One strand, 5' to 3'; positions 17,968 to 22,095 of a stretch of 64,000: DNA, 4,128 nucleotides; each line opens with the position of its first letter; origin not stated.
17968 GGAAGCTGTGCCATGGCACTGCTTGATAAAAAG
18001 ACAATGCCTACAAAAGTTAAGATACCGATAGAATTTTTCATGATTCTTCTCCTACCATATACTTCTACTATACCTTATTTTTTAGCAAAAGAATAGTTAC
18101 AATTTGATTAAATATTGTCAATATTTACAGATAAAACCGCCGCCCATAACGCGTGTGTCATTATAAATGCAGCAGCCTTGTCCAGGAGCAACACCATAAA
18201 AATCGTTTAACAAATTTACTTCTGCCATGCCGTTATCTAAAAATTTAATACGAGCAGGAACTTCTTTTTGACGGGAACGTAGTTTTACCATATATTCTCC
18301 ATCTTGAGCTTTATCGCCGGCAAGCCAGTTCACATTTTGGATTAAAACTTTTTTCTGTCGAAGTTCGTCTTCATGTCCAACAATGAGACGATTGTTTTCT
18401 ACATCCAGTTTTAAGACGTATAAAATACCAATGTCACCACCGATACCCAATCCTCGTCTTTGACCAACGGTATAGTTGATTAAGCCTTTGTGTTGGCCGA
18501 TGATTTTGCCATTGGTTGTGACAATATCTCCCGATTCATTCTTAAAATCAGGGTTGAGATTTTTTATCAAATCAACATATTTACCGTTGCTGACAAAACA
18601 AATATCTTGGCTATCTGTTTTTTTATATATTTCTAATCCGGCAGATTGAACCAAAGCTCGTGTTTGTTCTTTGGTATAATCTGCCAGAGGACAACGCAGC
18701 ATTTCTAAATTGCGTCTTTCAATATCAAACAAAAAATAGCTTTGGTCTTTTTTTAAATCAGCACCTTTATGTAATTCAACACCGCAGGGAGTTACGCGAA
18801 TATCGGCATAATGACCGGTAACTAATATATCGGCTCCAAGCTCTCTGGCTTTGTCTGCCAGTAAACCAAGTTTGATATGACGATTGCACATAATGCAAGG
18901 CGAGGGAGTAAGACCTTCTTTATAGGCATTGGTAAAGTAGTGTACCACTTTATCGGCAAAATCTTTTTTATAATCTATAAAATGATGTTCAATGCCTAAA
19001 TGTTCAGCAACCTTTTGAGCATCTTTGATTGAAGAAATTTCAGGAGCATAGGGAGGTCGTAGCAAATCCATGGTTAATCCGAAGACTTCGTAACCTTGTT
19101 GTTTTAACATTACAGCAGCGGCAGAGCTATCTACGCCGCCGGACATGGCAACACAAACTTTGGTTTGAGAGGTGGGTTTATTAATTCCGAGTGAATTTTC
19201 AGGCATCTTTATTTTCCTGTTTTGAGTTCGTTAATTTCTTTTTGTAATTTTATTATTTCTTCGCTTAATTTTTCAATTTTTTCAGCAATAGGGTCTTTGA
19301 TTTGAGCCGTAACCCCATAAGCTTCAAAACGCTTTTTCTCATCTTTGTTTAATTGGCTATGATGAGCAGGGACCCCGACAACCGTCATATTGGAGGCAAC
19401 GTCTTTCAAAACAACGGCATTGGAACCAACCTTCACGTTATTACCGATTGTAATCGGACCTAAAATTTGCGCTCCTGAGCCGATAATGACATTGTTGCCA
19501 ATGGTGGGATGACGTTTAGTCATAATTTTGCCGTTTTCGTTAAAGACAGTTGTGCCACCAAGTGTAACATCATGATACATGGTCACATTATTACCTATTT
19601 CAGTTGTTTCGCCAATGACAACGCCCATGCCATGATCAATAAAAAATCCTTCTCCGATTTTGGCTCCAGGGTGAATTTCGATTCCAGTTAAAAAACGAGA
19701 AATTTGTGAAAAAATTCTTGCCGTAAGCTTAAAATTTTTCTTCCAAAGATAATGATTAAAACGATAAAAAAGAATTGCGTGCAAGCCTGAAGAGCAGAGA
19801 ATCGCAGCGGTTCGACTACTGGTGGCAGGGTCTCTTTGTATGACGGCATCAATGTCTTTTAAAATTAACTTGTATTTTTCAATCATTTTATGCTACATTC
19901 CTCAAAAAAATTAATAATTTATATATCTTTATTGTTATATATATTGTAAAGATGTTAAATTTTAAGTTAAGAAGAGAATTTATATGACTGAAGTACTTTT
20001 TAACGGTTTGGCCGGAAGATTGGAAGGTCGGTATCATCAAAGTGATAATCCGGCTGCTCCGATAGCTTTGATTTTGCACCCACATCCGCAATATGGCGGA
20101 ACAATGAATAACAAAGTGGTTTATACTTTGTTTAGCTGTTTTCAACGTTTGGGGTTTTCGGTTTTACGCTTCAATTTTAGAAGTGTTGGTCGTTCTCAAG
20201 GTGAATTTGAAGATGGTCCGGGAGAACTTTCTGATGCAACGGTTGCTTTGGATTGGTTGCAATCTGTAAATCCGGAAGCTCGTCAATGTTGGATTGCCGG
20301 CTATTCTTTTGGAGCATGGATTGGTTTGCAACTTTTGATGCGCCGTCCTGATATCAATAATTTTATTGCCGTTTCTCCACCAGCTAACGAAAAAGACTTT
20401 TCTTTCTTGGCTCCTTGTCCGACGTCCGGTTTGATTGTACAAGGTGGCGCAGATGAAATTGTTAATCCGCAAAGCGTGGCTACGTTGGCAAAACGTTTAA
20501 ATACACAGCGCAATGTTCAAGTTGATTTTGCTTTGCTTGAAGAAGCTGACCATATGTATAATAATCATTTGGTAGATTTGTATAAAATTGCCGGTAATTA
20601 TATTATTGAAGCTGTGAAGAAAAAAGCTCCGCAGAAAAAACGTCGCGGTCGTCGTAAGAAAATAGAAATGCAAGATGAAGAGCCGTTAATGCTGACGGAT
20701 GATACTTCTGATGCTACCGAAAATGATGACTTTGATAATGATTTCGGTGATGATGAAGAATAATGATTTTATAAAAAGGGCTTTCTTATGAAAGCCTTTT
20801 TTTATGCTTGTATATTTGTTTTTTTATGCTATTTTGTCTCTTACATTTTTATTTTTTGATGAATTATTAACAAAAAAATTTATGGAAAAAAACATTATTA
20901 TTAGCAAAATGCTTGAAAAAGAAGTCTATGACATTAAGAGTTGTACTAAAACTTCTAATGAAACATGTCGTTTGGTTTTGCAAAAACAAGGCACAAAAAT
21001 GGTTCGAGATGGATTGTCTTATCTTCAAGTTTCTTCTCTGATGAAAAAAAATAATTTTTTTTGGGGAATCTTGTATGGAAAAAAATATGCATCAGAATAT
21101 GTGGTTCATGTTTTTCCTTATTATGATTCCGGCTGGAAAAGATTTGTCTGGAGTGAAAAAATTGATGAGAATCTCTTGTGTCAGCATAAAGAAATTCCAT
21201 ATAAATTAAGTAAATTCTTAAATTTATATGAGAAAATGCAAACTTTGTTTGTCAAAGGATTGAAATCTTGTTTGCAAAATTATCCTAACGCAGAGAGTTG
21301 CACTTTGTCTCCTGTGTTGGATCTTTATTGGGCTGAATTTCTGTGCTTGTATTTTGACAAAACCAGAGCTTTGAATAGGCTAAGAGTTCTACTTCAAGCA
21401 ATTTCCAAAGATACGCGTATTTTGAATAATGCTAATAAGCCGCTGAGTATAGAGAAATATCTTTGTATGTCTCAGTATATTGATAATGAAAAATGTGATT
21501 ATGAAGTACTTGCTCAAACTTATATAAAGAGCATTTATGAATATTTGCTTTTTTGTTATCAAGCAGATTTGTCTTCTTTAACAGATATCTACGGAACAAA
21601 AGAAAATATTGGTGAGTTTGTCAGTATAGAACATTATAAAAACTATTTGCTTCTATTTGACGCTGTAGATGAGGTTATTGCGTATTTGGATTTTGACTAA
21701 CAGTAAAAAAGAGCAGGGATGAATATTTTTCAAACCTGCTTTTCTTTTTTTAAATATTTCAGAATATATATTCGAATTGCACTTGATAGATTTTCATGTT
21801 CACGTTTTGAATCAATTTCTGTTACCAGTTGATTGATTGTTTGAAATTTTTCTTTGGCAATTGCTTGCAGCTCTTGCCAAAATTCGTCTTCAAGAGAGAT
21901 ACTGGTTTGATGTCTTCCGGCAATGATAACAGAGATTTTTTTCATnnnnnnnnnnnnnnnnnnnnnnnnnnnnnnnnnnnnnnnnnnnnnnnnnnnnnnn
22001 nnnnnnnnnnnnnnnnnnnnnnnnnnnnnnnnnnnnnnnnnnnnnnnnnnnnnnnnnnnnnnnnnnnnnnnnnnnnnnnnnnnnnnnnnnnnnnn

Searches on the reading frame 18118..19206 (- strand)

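Call 69: search_protein_families(library=pfam, proteins=[window:18118-19206:-], max_evalue=0.001)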
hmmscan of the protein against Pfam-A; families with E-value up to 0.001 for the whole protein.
window:18118-19206:- (362 aa): 10 families
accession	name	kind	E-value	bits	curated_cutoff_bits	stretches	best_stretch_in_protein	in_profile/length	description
PF03054.22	tRNA_Me_trans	-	1.7e-63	214.4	20.6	1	16-206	2-201/202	tRNA methyl transferase HUP domain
PF20259.3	tRNA_Me_trans_M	-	2.9e-19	68.8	27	1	221-278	8-66/66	tRNA methyl transferase PRC-barrel domain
PF20258.4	tRNA_Me_trans_C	-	2.8e-18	66.5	20.6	1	285-359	2-77/77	Aminomethyltransferase beta-barrel domain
PF00733.27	Asn_synthase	-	3.1e-08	34.1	21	1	13-135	16-129/354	Asparagine synthase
PF00764.25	Arginosuc_synth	-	3.3e-07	30.9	27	1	16-89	1-71/162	Arginosuccinate synthase N-terminal HUP domain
PF06508.19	QueC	-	9.4e-07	29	22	1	17-84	2-67/210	Queuosine biosynthesis protein QueC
PF24167.1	DUF7411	-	4e-06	27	28.7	1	16-91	2-70/194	Family of unknown function (DUF7411)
PF02540.23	NAD_synthase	-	9.7e-06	25.3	21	1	14-81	18-83/242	NAD synthase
PF02568.20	ThiI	-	3.8e-05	23.8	20.5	1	13-132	2-116/197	Thiamine biosynthesis protein (ThiI)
PF01171.26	ATP_bind_3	-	0.00017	21.8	27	0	16-194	1-164/182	PP-loop family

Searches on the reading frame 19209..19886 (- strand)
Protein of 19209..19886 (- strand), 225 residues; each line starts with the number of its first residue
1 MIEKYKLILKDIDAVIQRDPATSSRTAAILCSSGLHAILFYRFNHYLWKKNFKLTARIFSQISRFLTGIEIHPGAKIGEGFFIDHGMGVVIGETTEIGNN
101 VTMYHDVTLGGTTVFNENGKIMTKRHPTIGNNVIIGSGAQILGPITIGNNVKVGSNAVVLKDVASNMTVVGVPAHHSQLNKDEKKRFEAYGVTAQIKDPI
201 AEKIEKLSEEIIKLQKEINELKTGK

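Call 69: search_protein_families(library=pfam, proteins=[window:19209-19886:-], max_evalue=0.001)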
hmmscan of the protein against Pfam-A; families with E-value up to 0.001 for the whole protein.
window:19209-19886:- (225 aa): 4 families
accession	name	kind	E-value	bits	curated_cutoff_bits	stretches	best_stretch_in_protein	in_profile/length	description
PF00132.30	Hexapep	-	5.3e-16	58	27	1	126-160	1-35/36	Bacterial transferase hexapeptide (six repeats)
PF14602.12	Hexapep_2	-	4.3e-06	26.8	27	1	128-160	3-33/34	Hexapeptide repeat of succinyl-transferase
PF25084.1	LbH_EIF2B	-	8.5e-05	23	54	1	70-158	23-104/105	EIF2B subunit epsilon LbH domain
PF06426.19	SATase_N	-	0.00082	20.1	21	0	8-38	73-103/105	Serine acetyltransferase, N-terminal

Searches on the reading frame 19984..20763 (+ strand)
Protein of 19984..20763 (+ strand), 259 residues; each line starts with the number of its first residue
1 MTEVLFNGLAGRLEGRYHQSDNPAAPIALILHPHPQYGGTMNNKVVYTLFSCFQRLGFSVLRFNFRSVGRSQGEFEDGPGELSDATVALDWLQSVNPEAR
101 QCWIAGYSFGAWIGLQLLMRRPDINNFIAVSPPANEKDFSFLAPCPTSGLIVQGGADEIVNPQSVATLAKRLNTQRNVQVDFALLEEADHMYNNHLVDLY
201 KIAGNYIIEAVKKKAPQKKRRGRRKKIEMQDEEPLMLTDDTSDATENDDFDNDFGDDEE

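Call 7: search_protein_families(library=pfam, proteins=[window:19984-20763:+], max_evalue=0.01)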
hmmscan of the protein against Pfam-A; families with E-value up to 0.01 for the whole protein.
window:19984-20763:+ (259 aa): 7 families
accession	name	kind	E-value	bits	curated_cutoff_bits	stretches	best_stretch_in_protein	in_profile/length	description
PF12146.15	Hydrolase_4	-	2.8e-08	33.8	27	1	49-135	23-112/239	Serine aminopeptidase, S33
PF02129.25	Peptidase_S15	-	3e-07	30.8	23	1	28-139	20-136/262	X-Pro dipeptidyl-peptidase (S15 family)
PF00561.26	Abhydrolase_1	-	1e-05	25.8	25.8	1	38-167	8-135/245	alpha/beta hydrolase fold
PF00326.27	Peptidase_S9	-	1e-05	25.6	22.6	1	145-201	143-200/213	Prolyl oligopeptidase family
PF01738.24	DLH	-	1.3e-05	25.4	21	1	83-198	79-194/217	Dienelactone hydrolase family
PF20408.4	Abhydrolase_11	-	3.9e-05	23.9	27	1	38-193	12-168/193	Alpha/beta hydrolase domain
PF12697.13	Abhydrolase_6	-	4.4e-05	24.7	26.3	1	53-138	23-100/217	Alpha/beta hydrolase family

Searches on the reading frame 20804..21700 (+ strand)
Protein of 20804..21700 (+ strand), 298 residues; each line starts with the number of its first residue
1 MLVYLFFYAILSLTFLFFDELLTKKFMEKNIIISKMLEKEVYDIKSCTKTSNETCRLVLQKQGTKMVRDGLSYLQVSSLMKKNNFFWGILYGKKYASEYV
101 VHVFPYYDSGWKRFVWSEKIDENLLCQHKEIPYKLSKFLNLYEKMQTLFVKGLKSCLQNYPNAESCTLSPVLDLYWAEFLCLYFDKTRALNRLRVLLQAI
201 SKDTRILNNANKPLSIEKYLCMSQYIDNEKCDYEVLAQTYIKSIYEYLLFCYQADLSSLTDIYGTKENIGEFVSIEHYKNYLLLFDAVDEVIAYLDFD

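Call 7: search_protein_families(library=pfam, proteins=[window:20804-21700:+], max_evalue=0.01)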
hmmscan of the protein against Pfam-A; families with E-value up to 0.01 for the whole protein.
window:20804-21700:+ (298 aa): 0 families
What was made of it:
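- Three flanking ORFs (20804-21700, 22880-23752, 24482-25120) have no Pfam match (call 7).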

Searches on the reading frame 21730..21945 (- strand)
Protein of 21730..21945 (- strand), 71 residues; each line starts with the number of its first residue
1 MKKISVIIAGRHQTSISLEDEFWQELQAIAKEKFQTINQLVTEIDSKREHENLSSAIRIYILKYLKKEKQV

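Call 7: search_protein_families(library=pfam, proteins=[window:21730-21945:-], max_evalue=0.01)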
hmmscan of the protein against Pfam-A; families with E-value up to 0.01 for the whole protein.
window:21730-21945:- (71 aa): 1 family
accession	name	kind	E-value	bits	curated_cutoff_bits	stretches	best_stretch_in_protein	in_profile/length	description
PF13467.12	RHH_4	-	7.9e-22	77.5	25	1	2-65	2-67/67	Ribbon-helix-helix domain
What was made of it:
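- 21730..21945 (-): Ribbon-helix-helix gene (RHH_4, 71 aa). Its ATG directly follows the sspB stop (TAA-ATG). PF13467 at 77.5 bits (call 7).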

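Call 8: search_protein_families(library=ncbifam, proteins=[window:21730-21945:-], max_evalue=0.01)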
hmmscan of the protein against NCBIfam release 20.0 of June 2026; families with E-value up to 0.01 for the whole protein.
window:21730-21945:- (71 aa): 0 families
